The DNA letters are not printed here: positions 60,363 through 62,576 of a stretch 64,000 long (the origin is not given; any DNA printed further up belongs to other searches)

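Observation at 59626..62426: FabH-like KAS III fused to a His/Glu/Asp-rich helical domain, translationally coupled to a 296-aa unknown protein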

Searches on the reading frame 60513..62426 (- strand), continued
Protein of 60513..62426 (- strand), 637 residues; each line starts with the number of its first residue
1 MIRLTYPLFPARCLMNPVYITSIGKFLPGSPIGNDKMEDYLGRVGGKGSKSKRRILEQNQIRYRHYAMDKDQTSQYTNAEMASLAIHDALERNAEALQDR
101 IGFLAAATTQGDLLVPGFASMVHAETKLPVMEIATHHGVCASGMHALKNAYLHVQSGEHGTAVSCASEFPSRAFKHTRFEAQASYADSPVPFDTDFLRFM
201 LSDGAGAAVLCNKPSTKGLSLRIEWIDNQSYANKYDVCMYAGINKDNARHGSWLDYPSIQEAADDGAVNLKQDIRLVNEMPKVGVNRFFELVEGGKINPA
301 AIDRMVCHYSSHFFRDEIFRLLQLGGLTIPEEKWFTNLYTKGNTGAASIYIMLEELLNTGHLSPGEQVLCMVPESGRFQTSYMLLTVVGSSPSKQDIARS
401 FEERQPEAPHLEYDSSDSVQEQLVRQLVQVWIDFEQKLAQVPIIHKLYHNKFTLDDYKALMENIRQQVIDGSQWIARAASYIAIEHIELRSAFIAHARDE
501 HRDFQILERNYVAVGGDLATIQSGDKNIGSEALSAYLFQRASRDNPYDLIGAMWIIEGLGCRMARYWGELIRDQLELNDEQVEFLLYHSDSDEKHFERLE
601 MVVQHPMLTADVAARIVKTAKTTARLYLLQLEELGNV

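Call 8: find_homologous_proteins(query=window:60513-62384:-)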
Query window:60513-62384:- (623 aa): 3848 proteins with E <= 0.001 among 8000 candidates; the best 120 are listed.
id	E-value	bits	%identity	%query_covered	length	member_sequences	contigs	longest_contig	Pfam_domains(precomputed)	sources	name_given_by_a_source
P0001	0.0e+0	1428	100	100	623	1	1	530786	PF08541.17,PF14518.12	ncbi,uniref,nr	ncbi:3-oxoacyl-[acyl-carrier-protein] synthase III C-terminal domain-containing protein [Cohnella mo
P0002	0.0e+0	1306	92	100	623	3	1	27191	PF08541.17,PF14518.12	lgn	-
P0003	0.0e+0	1280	90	100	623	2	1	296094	PF08541.17,PF14518.12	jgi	jgi:3-oxoacyl-[acyl-carrier-protein] synthase-3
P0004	0.0e+0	1278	89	100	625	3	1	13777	PF00109.33,PF08541.17,PF14518.12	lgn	-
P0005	0.0e+0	1269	89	100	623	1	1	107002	PF08541.17,PF14518.12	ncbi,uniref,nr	ncbi:3-oxoacyl-[acyl-carrier-protein] synthase III C-terminal domain-containing protein [Cohnella lu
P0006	0.0e+0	1265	89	100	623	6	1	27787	PF08541.17,PF14518.12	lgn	-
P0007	0.0e+0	1263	89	100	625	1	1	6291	PF00109.33,PF08541.17,PF14518.12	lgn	-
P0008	0.0e+0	1259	88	100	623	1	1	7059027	PF08541.17,PF14518.12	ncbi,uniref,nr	ncbi:3-oxoacyl-[acyl-carrier-protein] synthase III C-terminal domain-containing protein [Cohnella ab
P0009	0.0e+0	1254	88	100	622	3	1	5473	PF08541.17,PF14518.12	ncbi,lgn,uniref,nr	ncbi:hypothetical protein PAECIP111893_05322 [Paenibacillus plantiphilus]|uniref:3-oxoacyl-[acyl-car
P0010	0.0e+0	1224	85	100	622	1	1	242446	PF00109.33,PF08541.17,PF14518.12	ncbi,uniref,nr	ncbi:3-oxoacyl-[acyl-carrier-protein] synthase III C-terminal domain-containing protein [Paenibacill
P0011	0.0e+0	1217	86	100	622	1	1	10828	PF00109.33,PF08541.17,PF14518.12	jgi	jgi:3-oxoacyl-[acyl-carrier-protein] synthase III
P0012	0.0e+0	1214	85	100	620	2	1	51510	PF00109.33,PF08541.17,PF14518.12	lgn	-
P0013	0.0e+0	1211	85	100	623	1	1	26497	PF08541.17,PF14518.12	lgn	-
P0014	0.0e+0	1210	85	100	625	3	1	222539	PF00109.33,PF08541.17,PF14518.12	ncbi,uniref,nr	ncbi:3-oxoacyl-[acyl-carrier-protein] synthase III C-terminal domain-containing protein [Paenibacill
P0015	0.0e+0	1207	85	100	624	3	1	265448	PF08541.17,PF14518.12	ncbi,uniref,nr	ncbi:3-oxoacyl-ACP synthase [Cohnella nanjingensis]|uniref:3-oxoacyl-ACP synthase n=2 Tax=Cohnella n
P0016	0.0e+0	1202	84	100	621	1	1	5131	PF00109.33,PF08541.17,PF14518.12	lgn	-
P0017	0.0e+0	1201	84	100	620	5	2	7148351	PF00109.33,PF08541.17,PF14518.12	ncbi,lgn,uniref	ncbi:3-oxoacyl-[acyl-carrier-protein] synthase III C-terminal domain-containing protein [Candidatus 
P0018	0.0e+0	1197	83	100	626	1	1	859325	PF00109.33,PF08541.17,PF14518.12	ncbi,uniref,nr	ncbi:3-oxoacyl-ACP synthase [Paenibacillus sp. GSMTC-2017]|uniref:3-oxoacyl-[acyl-carrier-protein] s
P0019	0.0e+0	1195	83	100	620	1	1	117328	PF08541.17,PF14518.12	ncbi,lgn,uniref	ncbi:3-oxoacyl-[acyl-carrier-protein] synthase III C-terminal domain-containing protein [Paenibacill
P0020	0.0e+0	1194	83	100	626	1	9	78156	PF08541.17,PF14518.12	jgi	jgi:3-oxoacyl-[acyl-carrier-protein] synthase-3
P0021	0.0e+0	1193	84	100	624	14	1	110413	PF08541.17,PF14518.12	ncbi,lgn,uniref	ncbi:3-oxoacyl-[acyl-carrier-protein] synthase III C-terminal domain-containing protein [Paenibacill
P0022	0.0e+0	1190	83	100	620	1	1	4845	PF00109.33,PF08541.17,PF14518.12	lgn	-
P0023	0.0e+0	1188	83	100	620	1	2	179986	PF08541.17,PF14518.12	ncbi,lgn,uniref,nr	ncbi:3-oxoacyl-[acyl-carrier-protein] synthase-3 [Paenibacillus endophyticus]|uniref:3-oxoacyl-[acyl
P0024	0.0e+0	1185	83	100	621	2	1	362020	PF00109.33,PF08541.17,PF14518.12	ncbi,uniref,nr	ncbi:3-oxoacyl-[acyl-carrier-protein] synthase III C-terminal domain-containing protein [Paenibacill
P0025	0.0e+0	1184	83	100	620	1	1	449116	PF00109.33,PF08541.17,PF14518.12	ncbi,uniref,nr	ncbi:3-oxoacyl-[acyl-carrier-protein] synthase III C-terminal domain-containing protein [Paenibacill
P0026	0.0e+0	1182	83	100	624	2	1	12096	PF00109.33,PF08541.17,PF14518.12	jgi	-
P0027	0.0e+0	1180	82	99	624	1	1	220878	PF00109.33,PF08541.17,PF14518.12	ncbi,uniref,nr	ncbi:3-oxoacyl-[acyl-carrier-protein] synthase III C-terminal domain-containing protein [Paenibacill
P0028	0.0e+0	1170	81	100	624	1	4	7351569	PF00109.33,PF08541.17,PF14518.12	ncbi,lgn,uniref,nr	ncbi:hypothetical protein BK133_08040 [Paenibacillus sp. FSL H8-0548]|uniref:StlD/DarB family beta-k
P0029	0.0e+0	1165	83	100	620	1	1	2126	PF08541.17,PF14518.12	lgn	-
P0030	0.0e+0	1161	81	100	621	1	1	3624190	PF08541.17,PF14518.12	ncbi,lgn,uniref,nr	ncbi:beta-ketoacyl-ACP synthase III [Paenibacillus sp. BC26]|uniref:beta-ketoacyl-ACP synthase III n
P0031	0.0e+0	1160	81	100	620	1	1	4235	PF08541.17,PF14518.12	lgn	-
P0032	0.0e+0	1156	81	100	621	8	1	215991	PF08541.17,PF14518.12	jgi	jgi:3-oxoacyl-[acyl-carrier-protein] synthase-3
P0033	0.0e+0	1155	81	100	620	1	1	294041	PF00109.33,PF08541.17,PF14518.12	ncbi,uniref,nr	ncbi:3-oxoacyl-[acyl-carrier-protein] synthase III C-terminal domain-containing protein [Paenibacill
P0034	0.0e+0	1153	82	100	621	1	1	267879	PF08541.17,PF14518.12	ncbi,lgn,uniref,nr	ncbi:StlD/DarB family beta-ketosynthase [Paenibacillus harenae]|uniref:StlD/DarB family beta-ketosyn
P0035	0.0e+0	1153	81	100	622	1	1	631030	PF00109.33,PF08541.17,PF14518.12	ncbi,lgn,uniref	ncbi:3-oxoacyl-[acyl-carrier-protein] synthase III C-terminal domain-containing protein [Paenibacill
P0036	0.0e+0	1152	82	100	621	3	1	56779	PF08541.17,PF14518.12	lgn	-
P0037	0.0e+0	1147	80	100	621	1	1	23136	PF08541.17,PF14518.12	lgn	-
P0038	0.0e+0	1147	80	100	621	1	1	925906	PF00108.30,PF08541.17,PF14518.12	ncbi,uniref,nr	ncbi:StlD/DarB family beta-ketosynthase [Paenibacillus paeoniae]|uniref:StlD/DarB family beta-ketosy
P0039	0.0e+0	1146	80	100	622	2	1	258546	PF08541.17,PF14518.12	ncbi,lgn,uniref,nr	ncbi:StlD/DarB family beta-ketosynthase [Paenibacillus sp. Soil787]|uniref:StlD/DarB family beta-ket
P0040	0.0e+0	1146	80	100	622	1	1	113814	PF00109.33,PF08541.17,PF14518.12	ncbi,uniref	ncbi:beta-ketoacyl-ACP synthase III [Paenibacillus sp. NPDC058071]|uniref:beta-ketoacyl-ACP synthase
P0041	0.0e+0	1145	81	100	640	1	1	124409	PF08541.17,PF14518.12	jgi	jgi:3-oxoacyl-[acyl-carrier-protein] synthase III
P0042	0.0e+0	1145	80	100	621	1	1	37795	PF08541.17,PF14518.12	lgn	-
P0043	0.0e+0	1144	80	100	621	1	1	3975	PF00108.30,PF08541.17,PF14518.12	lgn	-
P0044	0.0e+0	1143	80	100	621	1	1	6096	PF08541.17,PF14518.12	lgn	-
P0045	0.0e+0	1143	80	100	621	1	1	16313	PF08541.17,PF14518.12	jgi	-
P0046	0.0e+0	1143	80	100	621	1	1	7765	PF00108.30,PF08541.17,PF14518.12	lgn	-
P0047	0.0e+0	1143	80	100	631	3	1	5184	PF00109.33,PF08541.17,PF14518.12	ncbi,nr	ncbi:MAG: hypothetical protein K0R67_3296 [Paenibacillus sp.]|nr:hypothetical protein [Paenibacillus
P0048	0.0e+0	1142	80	100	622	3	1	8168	PF08541.17,PF14518.12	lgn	-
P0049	0.0e+0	1141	80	100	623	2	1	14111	PF08541.17,PF14518.12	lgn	-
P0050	0.0e+0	1140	79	100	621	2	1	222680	PF00109.33,PF00108.30,PF08541.17,PF14518.12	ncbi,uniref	ncbi:3-oxoacyl-[acyl-carrier-protein] synthase III C-terminal domain-containing protein [Paenibacill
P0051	0.0e+0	1137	80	100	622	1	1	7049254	PF08541.17,PF14518.12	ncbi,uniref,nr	ncbi:3-oxoacyl-ACP synthase [Paenibacillus rhizovicinus]|uniref:3-oxoacyl-ACP synthase n=1 Tax=Paeni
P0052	0.0e+0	1137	79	100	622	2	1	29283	PF08541.17,PF14518.12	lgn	-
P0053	0.0e+0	1136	80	100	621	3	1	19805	PF08541.17,PF14518.12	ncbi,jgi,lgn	jgi:3-oxoacyl-[acyl-carrier-protein] synthase-3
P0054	0.0e+0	1136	80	100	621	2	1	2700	PF08541.17,PF14518.12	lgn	-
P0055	0.0e+0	1132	79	100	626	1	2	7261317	PF08541.17,PF14518.12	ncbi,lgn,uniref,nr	ncbi:hypothetical protein Back11_19450 [Paenibacillus baekrokdamisoli]|uniref:Uncharacterized protei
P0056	0.0e+0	1131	80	100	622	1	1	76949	PF08541.17,PF14518.12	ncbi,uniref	ncbi:3-oxoacyl-[acyl-carrier-protein] synthase III C-terminal domain-containing protein [Paenibacill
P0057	0.0e+0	1131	80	100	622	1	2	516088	PF08541.17,PF14518.12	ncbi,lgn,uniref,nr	ncbi:3-oxoacyl-[acyl-carrier-protein] synthase III C-terminal domain-containing protein [Paenibacill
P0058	0.0e+0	1128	79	100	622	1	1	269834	PF08541.17,PF14518.12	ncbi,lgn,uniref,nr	ncbi:StlD/DarB family beta-ketosynthase [Paenibacillus sp. CF384]|uniref:StlD/DarB family beta-ketos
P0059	0.0e+0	1128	78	100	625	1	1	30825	PF08541.17,PF14518.12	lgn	-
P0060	0.0e+0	1125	78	100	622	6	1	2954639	PF08541.17,PF14518.12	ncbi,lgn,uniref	ncbi:3-oxoacyl-[acyl-carrier-protein] synthase III C-terminal domain-containing protein [Paenibacill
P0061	0.0e+0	1122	80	100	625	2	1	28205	PF08541.17,PF14518.12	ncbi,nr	ncbi:MAG: 3-oxoacyl-ACP synthase [Paenibacillaceae bacterium]|nr:3-oxoacyl-ACP synthase [Paenibacill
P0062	0.0e+0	1109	78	100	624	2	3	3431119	PF08541.17,PF14518.12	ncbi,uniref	ncbi:3-oxoacyl-[acyl-carrier-protein] synthase III C-terminal domain-containing protein [Paenibacill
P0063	0.0e+0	1103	77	100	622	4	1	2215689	PF08541.17,PF14518.12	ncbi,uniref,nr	ncbi:3-oxoacyl-[acyl-carrier-protein] synthase III C-terminal domain-containing protein [Paenibacill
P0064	0.0e+0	1103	77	100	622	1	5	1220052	PF08541.17,PF14518.12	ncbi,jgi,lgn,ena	-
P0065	0.0e+0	1090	76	100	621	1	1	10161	PF08541.17,PF14518.12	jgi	jgi:3-oxoacyl-[acyl-carrier-protein] synthase III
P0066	0.0e+0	1063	74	100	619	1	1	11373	PF08541.17,PF14518.12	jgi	jgi:3-oxoacyl-[acyl-carrier-protein] synthase-3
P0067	0.0e+0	1056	75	100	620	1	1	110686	PF08541.17,PF14518.12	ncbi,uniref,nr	ncbi:3-oxoacyl-[acyl-carrier-protein] synthase III C-terminal domain-containing protein [Paenibacill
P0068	0.0e+0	1027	81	89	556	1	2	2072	PF08541.17,PF14518.12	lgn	-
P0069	5.3e-284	962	68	99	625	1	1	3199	PF08541.17,PF14518.12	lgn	-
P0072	1.7e-272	924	66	100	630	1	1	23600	PF08541.17,PF14518.12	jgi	jgi:3-oxoacyl-[acyl-carrier-protein] synthase-3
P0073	1.7e-268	910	64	99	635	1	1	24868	PF08541.17,PF14518.12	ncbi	-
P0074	4.2e-268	909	65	99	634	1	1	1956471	PF08541.17,PF14518.12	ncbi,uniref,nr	ncbi:3-oxoacyl-[acyl-carrier-protein] synthase III C-terminal domain-containing protein [Paenibacill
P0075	9.1e-268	908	63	97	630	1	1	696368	PF08541.17,PF14518.12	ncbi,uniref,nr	ncbi:StlD/DarB family beta-ketosynthase [Cohnella endophytica]|uniref:StlD/DarB family beta-ketosynt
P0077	2.4e-266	903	64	100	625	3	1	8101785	PF08541.17,PF14518.12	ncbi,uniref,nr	ncbi:3-oxoacyl-ACP synthase [Paenibacillus psychroresistens]|uniref:3-oxoacyl-ACP synthase n=1 Tax=P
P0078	1.2e-265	901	62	100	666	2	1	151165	PF08541.17,PF14518.12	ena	-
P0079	5.2e-265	899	64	99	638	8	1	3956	PF08541.17,PF14518.12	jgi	jgi:3-oxoacyl-[acyl-carrier-protein] synthase-3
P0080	6.4e-265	899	60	100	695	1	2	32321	PF08541.17,PF14518.12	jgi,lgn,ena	-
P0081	1.8e-264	897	64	99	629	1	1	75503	PF08541.17,PF14518.12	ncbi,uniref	ncbi:3-oxoacyl-[acyl-carrier-protein] synthase III C-terminal domain-containing protein [Cohnella su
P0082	2.4e-263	893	63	100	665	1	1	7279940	PF08541.17,PF14518.12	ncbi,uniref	ncbi:iron-containing redox enzyme family protein [Paenibacillus sp. 1P07SE]|uniref:iron-containing r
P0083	2.4e-263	893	64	60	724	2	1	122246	PF08541.17,PF14518.12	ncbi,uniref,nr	ncbi:3-oxoacyl-[acyl-carrier-protein] synthase III C-terminal domain-containing protein [Paenibacill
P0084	3.1e-261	886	61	100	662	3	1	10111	PF00108.30,PF08541.17,PF14518.12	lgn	-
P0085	2.0e-256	870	64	96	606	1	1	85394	PF08541.17,PF14518.12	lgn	-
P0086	3.2e-243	827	60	100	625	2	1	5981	PF08541.17,PF14518.12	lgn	-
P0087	1.3e-240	818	59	100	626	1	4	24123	PF00108.30,PF08541.17,PF14518.12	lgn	-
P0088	3.8e-238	810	59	100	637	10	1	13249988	PF08541.17,PF14518.12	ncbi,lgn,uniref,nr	ncbi:3-oxoacyl-[acyl-carrier-protein] synthase III C-terminal domain-containing protein [Archangium 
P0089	4.4e-237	807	59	100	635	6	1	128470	PF08541.17,PF14518.12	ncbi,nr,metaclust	ncbi:MAG: 3-oxoacyl-ACP synthase [[Candidatus Thermochlorobacteriaceae] bacterium GBChlB]|nr:MAG: 3-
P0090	1.1e-236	805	58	100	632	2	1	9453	PF08541.17,PF14518.12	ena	-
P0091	2.3e-236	804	58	98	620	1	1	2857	PF08541.17,PF14518.12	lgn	-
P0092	1.4e-235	802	58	100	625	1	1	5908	PF08541.17,PF14518.12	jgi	jgi:3-oxoacyl-[acyl-carrier-protein] synthase III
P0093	1.8e-235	801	60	99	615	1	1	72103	PF08541.17,PF14518.12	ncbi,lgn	-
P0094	1.8e-235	801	60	99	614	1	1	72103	PF08541.17,PF14518.12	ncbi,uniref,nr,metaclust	ncbi:StlD/DarB family beta-ketosynthase [Crocinitomix catalasitica]|uniref:StlD/DarB family beta-ket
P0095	3.0e-234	797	58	100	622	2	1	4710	PF08541.17,PF14518.12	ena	-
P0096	5.6e-234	796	57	100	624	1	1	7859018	PF00108.30,PF08541.17,PF14518.12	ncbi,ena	-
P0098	2.1e-233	794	58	99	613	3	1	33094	PF08541.17,PF14518.12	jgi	jgi:3-oxoacyl-[acyl-carrier-protein] synthase-3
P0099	4.8e-233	793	58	100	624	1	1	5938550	PF08541.17,PF14518.12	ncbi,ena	-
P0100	6.0e-233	793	58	100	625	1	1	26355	PF08541.17,PF14518.12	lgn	-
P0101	9.4e-233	792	58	100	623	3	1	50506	PF00108.30,PF08541.17,PF14518.12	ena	-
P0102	1.5e-232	792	56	100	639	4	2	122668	PF08541.17,PF14518.12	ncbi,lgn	-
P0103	1.1e-231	789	56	99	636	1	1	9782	PF08541.17,PF14518.12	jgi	jgi:3-oxoacyl-[acyl-carrier-protein] synthase-3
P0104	1.2e-231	789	56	99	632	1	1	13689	PF08541.17,PF14518.12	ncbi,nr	ncbi:MAG: StlD/DarB family beta-ketosynthase [Acidobacteria bacterium]|nr:StlD/DarB family beta-keto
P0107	1.8e-231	788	57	100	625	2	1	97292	PF08545.17,PF08541.17,PF14518.12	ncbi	-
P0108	3.2e-231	787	56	99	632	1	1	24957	PF08541.17,PF14518.12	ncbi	-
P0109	5.4e-231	786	57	100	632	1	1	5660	PF08541.17,PF14518.12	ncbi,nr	ncbi:MAG: iron-containing redox enzyme family protein [Rhizobacter sp.]|nr:iron-containing redox enz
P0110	9.1e-231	786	55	100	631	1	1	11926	PF08541.17,PF14518.12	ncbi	-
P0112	2.0e-230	785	57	100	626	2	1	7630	PF08541.17,PF14518.12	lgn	-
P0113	3.8e-230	784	58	100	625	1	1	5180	PF08541.17,PF14518.12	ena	-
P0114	1.3e-229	782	58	100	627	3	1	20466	PF08541.17,PF14518.12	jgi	-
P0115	1.4e-229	782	57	99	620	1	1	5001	PF08541.17,PF14518.12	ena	-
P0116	1.5e-229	782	55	100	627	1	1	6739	PF08541.17,PF14518.12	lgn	-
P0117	2.1e-229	781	57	100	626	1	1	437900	PF08541.17,PF14518.12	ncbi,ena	-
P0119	4.0e-229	780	56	100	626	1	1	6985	PF08541.17,PF14518.12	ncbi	-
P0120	5.2e-229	780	57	100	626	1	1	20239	PF08545.17,PF08541.17,PF14518.12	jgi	-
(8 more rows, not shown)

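Call 13: find_encoding_contigs(protein=P0088, flank=8000, max_places=2)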
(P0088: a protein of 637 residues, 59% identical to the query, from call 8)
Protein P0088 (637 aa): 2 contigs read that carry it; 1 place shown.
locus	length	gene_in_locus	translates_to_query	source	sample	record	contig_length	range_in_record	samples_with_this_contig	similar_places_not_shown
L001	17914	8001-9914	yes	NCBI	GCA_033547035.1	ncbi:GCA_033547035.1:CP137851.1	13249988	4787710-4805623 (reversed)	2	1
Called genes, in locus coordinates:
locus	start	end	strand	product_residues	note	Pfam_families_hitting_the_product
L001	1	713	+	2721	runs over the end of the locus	-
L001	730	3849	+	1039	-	-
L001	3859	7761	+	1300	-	-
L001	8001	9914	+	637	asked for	PF08541:ACP_syn_III_C, PF14518:Haem_oxygenas_2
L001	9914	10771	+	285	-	PF00487:FA_desaturase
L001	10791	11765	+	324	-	PF22523:DUF6999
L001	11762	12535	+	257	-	PF04116:FA_hydroxylase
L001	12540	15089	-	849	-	PF12704:MacB_PCD, PF02687:FtsX, PF12704:MacB_PCD, PF02687:FtsX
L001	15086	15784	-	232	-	PF00005:ABC_tran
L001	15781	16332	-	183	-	PF13238:AAA_18 (weak), PF13401:AAA_22 (weak), PF13521:AAA_28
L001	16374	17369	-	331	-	-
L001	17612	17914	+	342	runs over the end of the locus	-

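Call 14: find_encoding_contigs(protein=P0094, flank=8000, max_places=2)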
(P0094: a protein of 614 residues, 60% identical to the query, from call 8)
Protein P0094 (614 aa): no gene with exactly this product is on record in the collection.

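Call 15: find_encoding_contigs(protein=P0089, flank=8000, max_places=2)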
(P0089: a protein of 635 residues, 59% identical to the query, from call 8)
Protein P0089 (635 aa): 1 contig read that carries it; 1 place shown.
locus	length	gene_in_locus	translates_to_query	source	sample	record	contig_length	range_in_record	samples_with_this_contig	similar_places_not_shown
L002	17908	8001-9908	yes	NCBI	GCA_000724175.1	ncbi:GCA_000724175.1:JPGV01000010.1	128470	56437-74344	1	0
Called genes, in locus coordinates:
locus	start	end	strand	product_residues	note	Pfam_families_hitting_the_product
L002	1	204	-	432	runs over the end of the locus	PF09312:SurA_N, PF13145:Rotamase_2, PF13616:Rotamase_3, PF00639:Rotamase, PF13616:Rotamase_3, PF00639:Rotamase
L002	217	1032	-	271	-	-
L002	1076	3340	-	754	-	PF13145:Rotamase_2 (weak), PF13616:Rotamase_3, PF00639:Rotamase, PF13616:Rotamase_3, PF13145:Rotamase_2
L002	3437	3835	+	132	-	-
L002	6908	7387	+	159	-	PF01047:MarR, PF12802:MarR_2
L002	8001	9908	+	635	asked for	PF08541:ACP_syn_III_C, PF14518:Haem_oxygenas_2 (weak)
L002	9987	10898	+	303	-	PF22523:DUF6999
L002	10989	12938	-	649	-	PF13292:DXP_synthase_N, PF00456:Transketolase_N (weak), PF02779:Transket_pyr, PF02780:Transketolase_C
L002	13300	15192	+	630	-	PF02129:Peptidase_S15, PF00326:Peptidase_S9, PF08530:PepX_C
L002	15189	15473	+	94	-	PF03319:EutN_CcmL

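Call 16: find_encoding_contigs(protein=P0104, flank=8000, max_places=2)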
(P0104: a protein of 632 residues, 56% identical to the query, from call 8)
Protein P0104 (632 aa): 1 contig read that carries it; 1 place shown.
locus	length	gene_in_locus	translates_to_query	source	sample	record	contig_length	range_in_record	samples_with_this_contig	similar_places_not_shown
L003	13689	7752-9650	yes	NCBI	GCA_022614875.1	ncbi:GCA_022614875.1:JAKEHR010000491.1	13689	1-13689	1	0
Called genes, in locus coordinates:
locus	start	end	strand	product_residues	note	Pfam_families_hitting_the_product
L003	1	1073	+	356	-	?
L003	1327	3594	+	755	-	PF08448:PAS_4 (weak), PF08447:PAS_3 (faint), PF00989:PAS (weak), PF13188:PAS_8 (weak), PF13426:PAS_9, PF00512:HisKA, PF02518:HATPase_c, PF00072:Response_reg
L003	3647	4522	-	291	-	PF13490:zf-HC2, PF14417:MEDS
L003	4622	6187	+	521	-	PF01546:Peptidase_M20, PF07687:M20_dimer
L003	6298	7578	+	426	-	PF01266:DAO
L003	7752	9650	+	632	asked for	PF08541:ACP_syn_III_C, PF14518:Haem_oxygenas_2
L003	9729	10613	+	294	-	PF22523:DUF6999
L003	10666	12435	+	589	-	PF00890:FAD_binding_2, PF02910:Succ_DH_flav_C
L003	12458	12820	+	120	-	PF13650:Asp_protease_2 (weak), PF13975:gag-asp_proteas (weak)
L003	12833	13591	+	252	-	PF13085:Fer2_3, PF13187:Fer4_9 (faint), PF13183:Fer4_8, PF13237:Fer4_10, PF12838:Fer4_7 (weak), PF13484:Fer4_16 (weak), PF13534:Fer4_17 (weak)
